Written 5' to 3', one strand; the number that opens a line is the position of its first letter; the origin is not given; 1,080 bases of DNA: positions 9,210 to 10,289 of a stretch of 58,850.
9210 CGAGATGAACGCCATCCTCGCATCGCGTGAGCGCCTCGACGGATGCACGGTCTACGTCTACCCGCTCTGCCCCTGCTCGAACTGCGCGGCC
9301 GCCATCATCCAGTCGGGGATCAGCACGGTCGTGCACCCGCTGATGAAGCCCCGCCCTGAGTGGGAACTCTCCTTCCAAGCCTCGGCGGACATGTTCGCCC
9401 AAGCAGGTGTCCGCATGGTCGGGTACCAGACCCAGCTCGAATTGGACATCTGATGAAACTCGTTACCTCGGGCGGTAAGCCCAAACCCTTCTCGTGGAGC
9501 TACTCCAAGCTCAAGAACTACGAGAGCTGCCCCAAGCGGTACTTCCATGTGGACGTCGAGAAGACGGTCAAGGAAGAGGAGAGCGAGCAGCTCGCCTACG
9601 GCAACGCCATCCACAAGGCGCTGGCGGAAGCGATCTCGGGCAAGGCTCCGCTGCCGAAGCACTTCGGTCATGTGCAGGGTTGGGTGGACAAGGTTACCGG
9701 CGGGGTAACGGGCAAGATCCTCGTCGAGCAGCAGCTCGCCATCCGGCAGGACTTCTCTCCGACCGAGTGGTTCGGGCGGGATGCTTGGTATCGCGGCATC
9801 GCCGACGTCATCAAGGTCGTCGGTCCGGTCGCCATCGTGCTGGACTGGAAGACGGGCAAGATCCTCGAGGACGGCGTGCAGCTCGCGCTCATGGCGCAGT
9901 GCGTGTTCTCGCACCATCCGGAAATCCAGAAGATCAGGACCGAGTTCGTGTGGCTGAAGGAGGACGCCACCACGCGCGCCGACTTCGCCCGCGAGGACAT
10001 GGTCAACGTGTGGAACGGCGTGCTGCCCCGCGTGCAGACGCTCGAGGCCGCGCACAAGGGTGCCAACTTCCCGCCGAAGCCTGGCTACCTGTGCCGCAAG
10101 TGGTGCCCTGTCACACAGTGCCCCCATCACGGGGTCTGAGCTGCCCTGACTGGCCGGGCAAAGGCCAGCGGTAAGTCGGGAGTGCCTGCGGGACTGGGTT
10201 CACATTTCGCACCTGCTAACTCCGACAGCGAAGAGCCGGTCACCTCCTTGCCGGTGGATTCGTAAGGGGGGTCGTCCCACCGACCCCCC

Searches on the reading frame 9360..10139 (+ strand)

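Call 65: search_protein_families(library=pfam, proteins=[window:9360-10139:+], max_evalue=0.01)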
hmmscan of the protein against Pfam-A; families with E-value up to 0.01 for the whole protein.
window:9360-10139:+ (259 aa): 1 family
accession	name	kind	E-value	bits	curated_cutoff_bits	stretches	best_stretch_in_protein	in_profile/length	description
PF12705.13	PDDEXK_1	-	1.3e-13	51.9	22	1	45-253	1-244/247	PD-(D/E)XK nuclease superfamily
